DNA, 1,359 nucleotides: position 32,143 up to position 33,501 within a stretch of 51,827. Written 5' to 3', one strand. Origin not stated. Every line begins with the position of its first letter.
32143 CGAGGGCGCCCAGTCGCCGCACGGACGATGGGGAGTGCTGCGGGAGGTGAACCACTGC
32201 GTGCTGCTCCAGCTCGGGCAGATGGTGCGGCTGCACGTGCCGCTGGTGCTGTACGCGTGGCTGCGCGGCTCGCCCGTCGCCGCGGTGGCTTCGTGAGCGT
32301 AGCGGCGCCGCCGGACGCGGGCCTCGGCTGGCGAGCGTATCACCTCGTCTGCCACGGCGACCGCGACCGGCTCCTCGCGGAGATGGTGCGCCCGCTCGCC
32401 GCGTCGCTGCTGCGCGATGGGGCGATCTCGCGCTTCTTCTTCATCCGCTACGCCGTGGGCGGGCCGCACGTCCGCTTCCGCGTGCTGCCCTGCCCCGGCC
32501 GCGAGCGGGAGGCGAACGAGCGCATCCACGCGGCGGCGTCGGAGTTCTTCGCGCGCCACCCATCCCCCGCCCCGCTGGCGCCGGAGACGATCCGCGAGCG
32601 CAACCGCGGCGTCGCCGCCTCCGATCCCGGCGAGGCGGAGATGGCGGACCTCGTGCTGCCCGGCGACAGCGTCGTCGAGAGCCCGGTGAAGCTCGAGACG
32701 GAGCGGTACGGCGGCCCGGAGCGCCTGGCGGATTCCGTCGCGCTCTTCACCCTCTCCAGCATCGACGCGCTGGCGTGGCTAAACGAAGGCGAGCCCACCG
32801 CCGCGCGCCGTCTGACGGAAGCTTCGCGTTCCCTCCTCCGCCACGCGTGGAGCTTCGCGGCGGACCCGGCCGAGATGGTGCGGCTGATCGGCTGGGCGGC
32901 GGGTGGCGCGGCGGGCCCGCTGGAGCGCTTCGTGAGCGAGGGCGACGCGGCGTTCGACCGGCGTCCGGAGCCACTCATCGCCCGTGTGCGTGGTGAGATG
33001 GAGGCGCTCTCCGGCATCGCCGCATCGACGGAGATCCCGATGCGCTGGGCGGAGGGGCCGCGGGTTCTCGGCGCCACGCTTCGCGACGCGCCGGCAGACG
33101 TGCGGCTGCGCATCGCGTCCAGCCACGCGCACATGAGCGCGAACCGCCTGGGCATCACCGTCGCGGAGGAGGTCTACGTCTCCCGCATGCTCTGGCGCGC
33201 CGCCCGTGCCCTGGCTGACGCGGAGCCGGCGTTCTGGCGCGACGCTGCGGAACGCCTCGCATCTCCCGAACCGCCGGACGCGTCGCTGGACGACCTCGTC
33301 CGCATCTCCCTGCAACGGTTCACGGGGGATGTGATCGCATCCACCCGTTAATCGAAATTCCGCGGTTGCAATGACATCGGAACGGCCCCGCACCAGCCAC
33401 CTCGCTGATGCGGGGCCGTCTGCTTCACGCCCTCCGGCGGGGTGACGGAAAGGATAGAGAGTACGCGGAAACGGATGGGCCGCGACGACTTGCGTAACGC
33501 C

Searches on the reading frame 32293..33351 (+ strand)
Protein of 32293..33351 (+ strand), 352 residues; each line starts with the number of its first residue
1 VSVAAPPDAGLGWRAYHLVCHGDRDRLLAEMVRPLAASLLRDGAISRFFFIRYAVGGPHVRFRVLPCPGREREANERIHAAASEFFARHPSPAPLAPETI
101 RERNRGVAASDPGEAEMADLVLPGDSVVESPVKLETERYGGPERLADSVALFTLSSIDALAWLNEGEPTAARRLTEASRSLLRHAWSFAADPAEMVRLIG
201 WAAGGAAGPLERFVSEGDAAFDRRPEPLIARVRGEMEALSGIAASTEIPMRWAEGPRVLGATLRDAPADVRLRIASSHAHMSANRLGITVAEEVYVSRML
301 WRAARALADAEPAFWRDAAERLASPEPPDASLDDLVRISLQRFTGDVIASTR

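Call 9: search_protein_families(library=pfam, proteins=[window:32293-33351:+], max_evalue=0.01)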
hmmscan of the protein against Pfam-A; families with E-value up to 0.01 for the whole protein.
window:32293-33351:+ (352 aa): 1 family
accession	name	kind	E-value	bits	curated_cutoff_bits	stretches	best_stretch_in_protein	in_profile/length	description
PF14028.11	Lant_dehydr_C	-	8.1e-33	115.1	24.4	1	13-303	1-254/255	Lantibiotic biosynthesis dehydratase C-term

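Call 12: search_protein_families(library=ncbifam, proteins=[window:32293-33351:+], max_evalue=1)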
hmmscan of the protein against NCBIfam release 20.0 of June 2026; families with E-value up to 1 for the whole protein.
window:32293-33351:+ (352 aa): 2 families
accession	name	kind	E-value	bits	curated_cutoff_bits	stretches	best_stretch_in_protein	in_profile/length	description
TIGR03891.1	thiopep_ocin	subfamily_domain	3.1e-25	89.6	48.45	2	13-82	1-72/263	thiopeptide-type bacteriocin biosynthesis protein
NF045556.1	TbtD_PbtD_pyrid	equivalog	9.7e-11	41.4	325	1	13-188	2-175/354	thiopeptide maturation pyridine synthase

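Call 42: search_solved_structures(query=A5, max_evalue=1)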
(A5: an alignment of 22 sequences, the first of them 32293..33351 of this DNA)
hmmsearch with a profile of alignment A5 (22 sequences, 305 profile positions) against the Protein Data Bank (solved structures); distinct sequences matched with E-value up to 1: 10.
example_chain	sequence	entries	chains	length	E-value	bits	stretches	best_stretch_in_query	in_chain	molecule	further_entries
5wa3_A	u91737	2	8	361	3.4e-07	33.3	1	2-117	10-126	Pyridine synthase TbtD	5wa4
9g04_A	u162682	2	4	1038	3.1e-06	30.2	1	4-59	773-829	Thiopeptide-type bacteriocin biosynthesis domain containing protein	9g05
4wd9_A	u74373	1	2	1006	0.00011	25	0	117-288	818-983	Nisin biosynthesis protein NisB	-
6m7y_A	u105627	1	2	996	0.00013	24.9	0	117-283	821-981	Nisin biosynthesis protein NisB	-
5ehk_A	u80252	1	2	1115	0.00062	22.6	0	20-57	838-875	Lantibiotic dehydratase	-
8ejz_A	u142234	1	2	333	0.0048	19.7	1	2-220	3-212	PbtD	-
5w98_A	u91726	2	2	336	0.0056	19.5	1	2-220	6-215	PbtD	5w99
8ejy_A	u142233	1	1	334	0.008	19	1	2-220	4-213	PbtD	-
7cww_A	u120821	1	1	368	0.029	17.1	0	13-59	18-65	TsrE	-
2cpt_A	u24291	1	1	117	0.64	12.7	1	175-264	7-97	Vacuolar sorting protein 4b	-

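Call 63: search_solved_structures(query=A5, max_evalue=0.001, show_alignments=4)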
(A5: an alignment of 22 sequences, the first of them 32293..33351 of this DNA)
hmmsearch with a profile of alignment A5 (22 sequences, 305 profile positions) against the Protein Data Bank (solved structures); distinct sequences matched with E-value up to 0.001: 5.
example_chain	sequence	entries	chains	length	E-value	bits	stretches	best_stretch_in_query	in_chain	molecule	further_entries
5wa3_A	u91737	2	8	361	3.4e-07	33.3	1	2-117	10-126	Pyridine synthase TbtD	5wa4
9g04_A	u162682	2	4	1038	3.1e-06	30.2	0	4-59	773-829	Thiopeptide-type bacteriocin biosynthesis domain containing protein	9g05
4wd9_A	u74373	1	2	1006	0.00011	25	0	117-288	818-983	Nisin biosynthesis protein NisB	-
6m7y_A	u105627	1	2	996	0.00013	24.9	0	117-283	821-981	Nisin biosynthesis protein NisB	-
5ehk_A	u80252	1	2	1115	0.00062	22.6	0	20-57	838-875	Lantibiotic dehydratase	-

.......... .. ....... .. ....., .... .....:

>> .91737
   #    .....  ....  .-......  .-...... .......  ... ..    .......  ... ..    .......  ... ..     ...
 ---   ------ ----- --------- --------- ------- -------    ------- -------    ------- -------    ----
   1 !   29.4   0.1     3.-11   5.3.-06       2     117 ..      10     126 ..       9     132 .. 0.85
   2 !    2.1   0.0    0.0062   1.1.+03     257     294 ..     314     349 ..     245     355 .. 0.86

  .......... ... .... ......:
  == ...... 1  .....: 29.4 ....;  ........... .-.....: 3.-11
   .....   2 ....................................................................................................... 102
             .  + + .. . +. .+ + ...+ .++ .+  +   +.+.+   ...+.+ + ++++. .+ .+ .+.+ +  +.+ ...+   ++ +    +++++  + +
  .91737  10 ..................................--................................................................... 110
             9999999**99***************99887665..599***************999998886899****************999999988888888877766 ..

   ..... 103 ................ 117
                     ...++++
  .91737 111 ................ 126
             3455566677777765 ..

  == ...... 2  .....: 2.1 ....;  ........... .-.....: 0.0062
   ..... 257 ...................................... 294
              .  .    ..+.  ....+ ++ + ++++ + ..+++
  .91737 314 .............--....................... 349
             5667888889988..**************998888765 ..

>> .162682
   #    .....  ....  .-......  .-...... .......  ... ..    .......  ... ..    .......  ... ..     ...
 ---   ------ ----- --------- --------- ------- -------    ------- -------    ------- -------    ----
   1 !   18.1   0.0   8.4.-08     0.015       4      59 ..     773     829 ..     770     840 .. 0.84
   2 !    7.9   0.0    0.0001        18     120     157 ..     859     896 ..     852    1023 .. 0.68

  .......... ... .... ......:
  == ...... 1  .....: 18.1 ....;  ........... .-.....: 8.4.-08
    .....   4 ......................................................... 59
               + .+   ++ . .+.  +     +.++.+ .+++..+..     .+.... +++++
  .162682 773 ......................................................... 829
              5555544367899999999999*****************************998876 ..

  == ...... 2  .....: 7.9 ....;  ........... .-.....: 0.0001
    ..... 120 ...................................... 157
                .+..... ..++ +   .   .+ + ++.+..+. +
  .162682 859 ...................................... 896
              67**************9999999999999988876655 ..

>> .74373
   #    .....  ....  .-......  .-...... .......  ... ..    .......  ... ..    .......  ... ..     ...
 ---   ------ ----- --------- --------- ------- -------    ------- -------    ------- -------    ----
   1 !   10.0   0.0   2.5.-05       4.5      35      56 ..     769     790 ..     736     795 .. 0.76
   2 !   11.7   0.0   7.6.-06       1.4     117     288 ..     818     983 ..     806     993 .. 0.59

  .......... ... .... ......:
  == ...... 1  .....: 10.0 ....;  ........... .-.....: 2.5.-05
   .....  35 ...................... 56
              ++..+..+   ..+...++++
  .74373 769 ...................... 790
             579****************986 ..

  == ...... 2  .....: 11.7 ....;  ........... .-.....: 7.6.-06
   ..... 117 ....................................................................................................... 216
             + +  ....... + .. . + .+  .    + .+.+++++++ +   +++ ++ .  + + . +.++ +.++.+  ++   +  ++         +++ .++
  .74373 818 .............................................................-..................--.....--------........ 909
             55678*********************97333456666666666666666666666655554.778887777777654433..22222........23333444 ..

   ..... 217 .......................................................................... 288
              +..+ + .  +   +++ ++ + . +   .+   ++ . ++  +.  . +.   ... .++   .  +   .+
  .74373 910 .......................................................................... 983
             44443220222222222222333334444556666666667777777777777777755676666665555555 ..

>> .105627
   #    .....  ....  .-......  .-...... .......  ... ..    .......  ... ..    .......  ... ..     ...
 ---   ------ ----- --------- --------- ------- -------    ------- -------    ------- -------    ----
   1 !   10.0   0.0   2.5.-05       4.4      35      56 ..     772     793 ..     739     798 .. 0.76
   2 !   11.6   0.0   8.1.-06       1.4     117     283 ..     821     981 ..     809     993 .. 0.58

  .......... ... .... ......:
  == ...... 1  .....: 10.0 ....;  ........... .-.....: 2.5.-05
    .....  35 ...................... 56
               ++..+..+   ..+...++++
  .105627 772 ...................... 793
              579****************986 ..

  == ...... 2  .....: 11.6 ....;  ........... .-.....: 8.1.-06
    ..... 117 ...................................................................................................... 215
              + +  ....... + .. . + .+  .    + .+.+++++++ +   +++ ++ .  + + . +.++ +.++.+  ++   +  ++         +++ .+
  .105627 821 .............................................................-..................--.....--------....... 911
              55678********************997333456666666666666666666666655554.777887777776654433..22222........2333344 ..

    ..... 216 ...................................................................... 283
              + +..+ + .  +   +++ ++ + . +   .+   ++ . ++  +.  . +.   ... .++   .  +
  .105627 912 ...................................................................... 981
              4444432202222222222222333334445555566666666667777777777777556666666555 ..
